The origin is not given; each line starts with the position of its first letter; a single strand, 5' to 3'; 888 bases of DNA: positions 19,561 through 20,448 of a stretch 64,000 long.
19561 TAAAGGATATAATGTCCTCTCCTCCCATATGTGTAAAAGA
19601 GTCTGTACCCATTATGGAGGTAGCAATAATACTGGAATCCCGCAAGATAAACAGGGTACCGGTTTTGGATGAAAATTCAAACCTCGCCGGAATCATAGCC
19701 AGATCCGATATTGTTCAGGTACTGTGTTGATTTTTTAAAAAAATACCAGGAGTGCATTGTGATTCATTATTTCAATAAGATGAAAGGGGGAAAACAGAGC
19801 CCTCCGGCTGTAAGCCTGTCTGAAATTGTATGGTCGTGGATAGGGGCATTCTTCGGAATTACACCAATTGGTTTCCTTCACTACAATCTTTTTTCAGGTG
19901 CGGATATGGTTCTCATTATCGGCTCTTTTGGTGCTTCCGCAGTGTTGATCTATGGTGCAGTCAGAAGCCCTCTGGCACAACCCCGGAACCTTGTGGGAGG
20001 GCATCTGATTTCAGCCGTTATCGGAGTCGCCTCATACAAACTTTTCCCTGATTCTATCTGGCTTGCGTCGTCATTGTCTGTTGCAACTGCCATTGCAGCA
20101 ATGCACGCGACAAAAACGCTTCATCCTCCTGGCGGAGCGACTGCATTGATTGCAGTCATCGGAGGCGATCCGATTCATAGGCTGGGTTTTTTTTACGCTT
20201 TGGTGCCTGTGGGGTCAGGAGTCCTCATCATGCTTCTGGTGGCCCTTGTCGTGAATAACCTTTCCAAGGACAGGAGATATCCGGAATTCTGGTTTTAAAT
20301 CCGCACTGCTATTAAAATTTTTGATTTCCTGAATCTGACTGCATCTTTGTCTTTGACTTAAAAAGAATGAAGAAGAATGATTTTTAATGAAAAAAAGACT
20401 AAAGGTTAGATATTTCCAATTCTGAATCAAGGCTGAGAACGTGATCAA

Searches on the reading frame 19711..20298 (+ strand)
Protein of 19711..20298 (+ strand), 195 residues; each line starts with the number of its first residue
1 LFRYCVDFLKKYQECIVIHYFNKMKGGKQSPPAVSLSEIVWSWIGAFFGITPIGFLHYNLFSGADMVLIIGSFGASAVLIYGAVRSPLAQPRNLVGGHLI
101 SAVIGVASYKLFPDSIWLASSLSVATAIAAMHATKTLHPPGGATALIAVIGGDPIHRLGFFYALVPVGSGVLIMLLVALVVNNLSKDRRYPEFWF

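Call 7: search_protein_families(library=pfam, proteins=[window:19711-20298:+], max_evalue=0.00001)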
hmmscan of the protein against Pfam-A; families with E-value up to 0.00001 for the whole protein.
window:19711-20298:+ (195 aa): 1 family
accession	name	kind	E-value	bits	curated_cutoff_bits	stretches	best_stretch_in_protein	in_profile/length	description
PF04982.19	TM_HPP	-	1.6e-61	207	27.2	1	32-191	2-157/157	HPP, transmembrane region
